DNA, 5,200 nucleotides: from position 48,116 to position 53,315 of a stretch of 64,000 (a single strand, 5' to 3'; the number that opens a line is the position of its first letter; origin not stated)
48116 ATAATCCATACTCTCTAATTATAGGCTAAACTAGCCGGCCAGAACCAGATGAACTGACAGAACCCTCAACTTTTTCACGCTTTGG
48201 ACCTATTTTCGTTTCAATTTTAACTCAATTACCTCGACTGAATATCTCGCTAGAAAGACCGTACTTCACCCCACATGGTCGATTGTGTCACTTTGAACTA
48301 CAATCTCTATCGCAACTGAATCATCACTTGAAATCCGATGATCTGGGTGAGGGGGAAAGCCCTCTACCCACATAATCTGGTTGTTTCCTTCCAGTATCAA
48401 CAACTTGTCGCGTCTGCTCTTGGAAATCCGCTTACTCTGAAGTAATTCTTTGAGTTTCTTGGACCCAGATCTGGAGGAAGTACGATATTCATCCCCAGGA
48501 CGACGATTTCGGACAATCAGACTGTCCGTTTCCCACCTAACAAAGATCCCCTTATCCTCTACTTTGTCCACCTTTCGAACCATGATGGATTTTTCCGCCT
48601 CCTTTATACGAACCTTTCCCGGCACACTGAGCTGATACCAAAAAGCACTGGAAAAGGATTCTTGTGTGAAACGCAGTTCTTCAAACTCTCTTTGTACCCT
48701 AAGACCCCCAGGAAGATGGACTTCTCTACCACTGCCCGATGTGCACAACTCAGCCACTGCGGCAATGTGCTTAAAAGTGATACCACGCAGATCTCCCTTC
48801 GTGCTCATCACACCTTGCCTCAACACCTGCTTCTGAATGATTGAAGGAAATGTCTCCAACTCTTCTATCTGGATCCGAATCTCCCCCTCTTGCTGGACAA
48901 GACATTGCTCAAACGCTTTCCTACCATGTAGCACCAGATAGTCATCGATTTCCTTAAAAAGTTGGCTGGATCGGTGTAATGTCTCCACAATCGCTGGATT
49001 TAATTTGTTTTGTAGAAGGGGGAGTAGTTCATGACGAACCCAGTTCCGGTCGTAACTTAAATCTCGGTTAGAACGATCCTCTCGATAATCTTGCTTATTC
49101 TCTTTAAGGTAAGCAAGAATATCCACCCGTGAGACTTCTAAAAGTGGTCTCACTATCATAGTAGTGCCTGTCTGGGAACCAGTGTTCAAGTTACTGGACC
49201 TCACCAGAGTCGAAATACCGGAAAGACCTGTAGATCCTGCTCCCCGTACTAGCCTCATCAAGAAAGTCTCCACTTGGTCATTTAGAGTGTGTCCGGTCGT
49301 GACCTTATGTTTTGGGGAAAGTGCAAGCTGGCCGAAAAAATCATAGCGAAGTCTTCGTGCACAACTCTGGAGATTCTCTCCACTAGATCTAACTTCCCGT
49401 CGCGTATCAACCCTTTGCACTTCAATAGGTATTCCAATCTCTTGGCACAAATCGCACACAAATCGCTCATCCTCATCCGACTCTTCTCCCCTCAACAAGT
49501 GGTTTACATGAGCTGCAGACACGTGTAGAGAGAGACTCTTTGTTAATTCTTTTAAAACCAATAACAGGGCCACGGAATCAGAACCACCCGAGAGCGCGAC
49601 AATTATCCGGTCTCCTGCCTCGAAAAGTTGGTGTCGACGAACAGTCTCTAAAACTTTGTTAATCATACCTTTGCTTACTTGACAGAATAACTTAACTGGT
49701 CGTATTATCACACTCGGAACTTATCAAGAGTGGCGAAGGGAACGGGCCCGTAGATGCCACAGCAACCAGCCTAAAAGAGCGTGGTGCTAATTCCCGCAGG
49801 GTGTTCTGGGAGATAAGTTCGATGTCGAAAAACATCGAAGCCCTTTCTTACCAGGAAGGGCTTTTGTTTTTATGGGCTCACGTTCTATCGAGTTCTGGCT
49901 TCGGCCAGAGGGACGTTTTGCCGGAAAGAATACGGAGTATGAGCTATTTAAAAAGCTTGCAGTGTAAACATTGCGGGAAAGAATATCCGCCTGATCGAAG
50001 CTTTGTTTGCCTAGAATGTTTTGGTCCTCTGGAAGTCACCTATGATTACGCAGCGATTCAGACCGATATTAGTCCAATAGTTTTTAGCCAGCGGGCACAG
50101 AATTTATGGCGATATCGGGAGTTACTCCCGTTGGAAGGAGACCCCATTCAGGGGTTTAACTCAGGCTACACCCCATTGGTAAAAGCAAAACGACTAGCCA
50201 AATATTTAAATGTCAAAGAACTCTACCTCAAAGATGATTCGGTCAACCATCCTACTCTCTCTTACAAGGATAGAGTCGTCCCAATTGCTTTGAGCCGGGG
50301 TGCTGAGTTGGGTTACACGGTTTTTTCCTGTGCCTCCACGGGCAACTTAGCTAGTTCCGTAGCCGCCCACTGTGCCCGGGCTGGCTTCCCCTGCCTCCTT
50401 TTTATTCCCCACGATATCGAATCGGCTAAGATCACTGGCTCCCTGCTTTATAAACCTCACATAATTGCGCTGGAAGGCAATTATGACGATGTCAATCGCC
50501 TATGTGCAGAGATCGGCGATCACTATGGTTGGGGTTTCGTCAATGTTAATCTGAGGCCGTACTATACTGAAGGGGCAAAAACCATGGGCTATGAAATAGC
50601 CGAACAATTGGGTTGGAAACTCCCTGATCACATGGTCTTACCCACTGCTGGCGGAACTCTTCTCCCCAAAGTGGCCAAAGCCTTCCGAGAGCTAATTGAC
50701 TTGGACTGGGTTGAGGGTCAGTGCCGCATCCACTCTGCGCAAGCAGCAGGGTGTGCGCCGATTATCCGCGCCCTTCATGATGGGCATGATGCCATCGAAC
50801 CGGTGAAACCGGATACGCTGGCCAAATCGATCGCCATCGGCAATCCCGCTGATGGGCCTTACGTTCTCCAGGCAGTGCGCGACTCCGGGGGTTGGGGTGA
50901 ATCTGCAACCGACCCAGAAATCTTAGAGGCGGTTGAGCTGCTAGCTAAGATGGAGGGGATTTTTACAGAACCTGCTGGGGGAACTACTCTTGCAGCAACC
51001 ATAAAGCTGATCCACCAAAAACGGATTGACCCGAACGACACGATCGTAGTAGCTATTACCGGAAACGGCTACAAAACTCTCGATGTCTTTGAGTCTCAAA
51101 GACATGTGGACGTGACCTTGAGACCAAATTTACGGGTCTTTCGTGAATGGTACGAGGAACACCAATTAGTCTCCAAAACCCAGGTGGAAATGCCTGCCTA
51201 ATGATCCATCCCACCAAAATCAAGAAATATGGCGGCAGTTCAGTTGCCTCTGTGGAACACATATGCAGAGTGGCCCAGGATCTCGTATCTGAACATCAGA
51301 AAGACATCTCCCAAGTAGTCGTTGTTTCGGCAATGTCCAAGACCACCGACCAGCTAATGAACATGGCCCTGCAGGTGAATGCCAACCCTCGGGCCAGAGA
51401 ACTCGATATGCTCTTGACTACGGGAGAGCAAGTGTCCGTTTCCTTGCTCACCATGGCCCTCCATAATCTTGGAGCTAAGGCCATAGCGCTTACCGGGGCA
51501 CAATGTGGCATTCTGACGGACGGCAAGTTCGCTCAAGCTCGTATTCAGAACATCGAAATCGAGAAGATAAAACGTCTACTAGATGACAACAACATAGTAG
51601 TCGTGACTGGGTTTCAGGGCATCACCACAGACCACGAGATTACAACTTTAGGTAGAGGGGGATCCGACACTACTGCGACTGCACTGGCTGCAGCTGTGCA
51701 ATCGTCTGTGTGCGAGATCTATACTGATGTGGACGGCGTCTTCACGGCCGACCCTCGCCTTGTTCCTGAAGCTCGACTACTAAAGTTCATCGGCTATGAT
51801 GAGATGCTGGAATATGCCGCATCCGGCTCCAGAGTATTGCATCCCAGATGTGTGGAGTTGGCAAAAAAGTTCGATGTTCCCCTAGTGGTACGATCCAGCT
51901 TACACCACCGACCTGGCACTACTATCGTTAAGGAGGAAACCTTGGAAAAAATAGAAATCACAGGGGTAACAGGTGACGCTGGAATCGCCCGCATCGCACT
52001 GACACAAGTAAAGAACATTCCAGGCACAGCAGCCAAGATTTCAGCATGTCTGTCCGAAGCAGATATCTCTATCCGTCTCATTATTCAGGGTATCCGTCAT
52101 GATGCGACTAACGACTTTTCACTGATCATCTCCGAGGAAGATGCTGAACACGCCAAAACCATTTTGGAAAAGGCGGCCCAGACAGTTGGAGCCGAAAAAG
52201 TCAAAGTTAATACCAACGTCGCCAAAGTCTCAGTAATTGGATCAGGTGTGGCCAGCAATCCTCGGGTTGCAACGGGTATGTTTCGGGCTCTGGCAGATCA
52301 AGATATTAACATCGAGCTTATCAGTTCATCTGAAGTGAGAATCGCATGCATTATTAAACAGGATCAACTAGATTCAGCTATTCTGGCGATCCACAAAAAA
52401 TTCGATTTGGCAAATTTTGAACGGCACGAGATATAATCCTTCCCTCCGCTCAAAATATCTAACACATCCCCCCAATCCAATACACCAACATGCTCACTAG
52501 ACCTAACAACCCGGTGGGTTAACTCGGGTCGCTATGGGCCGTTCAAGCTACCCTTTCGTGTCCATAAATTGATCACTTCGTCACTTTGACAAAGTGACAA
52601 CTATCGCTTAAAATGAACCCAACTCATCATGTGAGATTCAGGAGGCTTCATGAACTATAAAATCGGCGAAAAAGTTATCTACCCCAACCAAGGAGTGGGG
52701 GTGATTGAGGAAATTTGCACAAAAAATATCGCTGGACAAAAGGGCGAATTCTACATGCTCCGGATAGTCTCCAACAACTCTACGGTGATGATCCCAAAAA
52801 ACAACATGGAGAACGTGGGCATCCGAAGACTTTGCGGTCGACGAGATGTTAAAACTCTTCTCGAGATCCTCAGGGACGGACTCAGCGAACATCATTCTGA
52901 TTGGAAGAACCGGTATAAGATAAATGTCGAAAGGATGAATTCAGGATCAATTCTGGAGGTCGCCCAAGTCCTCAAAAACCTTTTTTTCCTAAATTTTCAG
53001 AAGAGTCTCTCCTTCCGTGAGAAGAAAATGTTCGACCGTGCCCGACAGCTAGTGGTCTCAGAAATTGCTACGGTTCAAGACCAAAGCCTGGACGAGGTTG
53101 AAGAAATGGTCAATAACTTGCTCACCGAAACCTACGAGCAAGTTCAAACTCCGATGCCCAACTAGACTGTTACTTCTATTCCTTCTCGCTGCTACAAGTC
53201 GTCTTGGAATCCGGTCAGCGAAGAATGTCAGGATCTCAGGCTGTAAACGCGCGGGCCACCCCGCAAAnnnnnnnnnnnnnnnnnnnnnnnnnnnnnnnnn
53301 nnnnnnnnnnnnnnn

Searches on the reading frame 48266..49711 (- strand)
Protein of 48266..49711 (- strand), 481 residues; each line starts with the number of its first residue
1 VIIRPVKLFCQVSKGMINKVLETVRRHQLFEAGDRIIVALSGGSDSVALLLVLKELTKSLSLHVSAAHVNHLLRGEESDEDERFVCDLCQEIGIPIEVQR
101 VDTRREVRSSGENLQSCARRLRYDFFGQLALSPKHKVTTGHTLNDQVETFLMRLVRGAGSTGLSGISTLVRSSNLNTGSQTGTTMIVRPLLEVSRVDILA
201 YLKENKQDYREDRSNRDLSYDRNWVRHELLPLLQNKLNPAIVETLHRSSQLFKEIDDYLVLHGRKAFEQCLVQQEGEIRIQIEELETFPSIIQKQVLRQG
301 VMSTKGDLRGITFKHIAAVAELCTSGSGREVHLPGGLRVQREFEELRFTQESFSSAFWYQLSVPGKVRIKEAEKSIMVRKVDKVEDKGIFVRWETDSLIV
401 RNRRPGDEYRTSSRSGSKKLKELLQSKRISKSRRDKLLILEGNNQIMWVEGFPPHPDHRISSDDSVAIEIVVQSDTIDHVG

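Call 37: search_protein_families(library=pfam, proteins=[window:48266-49711:-], max_evalue=0.0001)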
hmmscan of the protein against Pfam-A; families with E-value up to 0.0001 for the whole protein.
window:48266-49711:- (481 aa): 2 families
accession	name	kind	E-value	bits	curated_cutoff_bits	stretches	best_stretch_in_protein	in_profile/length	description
PF01171.26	ATP_bind_3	-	4.6e-54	183.3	27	1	36-228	2-182/182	PP-loop family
PF11734.13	TilS_C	-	3e-12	46.2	22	1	398-453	1-56/74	TilS substrate C-terminal domain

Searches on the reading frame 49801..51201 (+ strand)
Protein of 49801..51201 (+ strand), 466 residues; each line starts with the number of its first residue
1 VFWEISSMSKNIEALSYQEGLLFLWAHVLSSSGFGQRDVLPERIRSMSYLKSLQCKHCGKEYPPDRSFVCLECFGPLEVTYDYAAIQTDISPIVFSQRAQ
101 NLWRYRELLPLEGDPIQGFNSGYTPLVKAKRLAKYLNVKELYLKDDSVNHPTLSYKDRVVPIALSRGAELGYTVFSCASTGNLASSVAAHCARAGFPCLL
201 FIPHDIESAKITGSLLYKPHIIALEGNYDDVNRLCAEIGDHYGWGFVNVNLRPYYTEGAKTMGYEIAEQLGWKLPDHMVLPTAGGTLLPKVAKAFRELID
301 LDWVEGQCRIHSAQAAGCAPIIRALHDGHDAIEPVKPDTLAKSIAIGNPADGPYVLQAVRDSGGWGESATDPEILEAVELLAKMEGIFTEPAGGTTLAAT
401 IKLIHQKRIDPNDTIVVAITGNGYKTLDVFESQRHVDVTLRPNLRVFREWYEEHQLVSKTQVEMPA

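Call 36: search_protein_families(library=pfam, proteins=[window:49801-51201:+], max_evalue=0.0001)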
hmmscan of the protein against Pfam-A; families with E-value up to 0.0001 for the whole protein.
window:49801-51201:+ (466 aa): 2 families
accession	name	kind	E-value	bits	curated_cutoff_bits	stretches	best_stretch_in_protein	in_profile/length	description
PF00291.31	PALP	-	6.4e-68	229.7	35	1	122-421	6-295/295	Pyridoxal-phosphate dependent enzyme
PF05810.19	NinF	-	2.1e-05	24.8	27.5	1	55-78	2-25/25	NinF protein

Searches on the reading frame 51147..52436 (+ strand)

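Call 36: search_protein_families(library=pfam, proteins=[window:51147-52436:+], max_evalue=0.0001)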
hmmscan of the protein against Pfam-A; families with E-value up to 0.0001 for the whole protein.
window:51147-52436:+ (429 aa): 4 families
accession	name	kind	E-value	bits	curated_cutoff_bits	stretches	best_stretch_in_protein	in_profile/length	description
PF00696.33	AA_kinase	-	1.5e-49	169.3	24.9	1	25-250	4-234/234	Amino acid kinase family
PF22468.2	ACT_9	-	1.8e-27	95.3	27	2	361-419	1-61/61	ACT domain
PF13840.12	ACT_7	-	3.5e-17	62.4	27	1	354-417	2-65/65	ACT domain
PF01842.31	ACT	-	4.3e-11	42.8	27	1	287-342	6-60/66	ACT domain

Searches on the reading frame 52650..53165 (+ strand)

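Call 36: search_protein_families(library=pfam, proteins=[window:52650-53165:+], max_evalue=0.0001)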
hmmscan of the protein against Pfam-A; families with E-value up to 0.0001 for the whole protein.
window:52650-53165:+ (171 aa): 2 families
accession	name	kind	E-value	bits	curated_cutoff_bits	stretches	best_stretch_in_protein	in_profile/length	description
PF21095.3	CarD_C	-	4.3e-27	94.4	23.1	1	70-155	2-87/87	CarD, C-terminal domain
PF02559.22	CarD_TRCF_RID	-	1.7e-14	54.1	23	1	3-61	1-56/57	CarD-like/TRCF RID domain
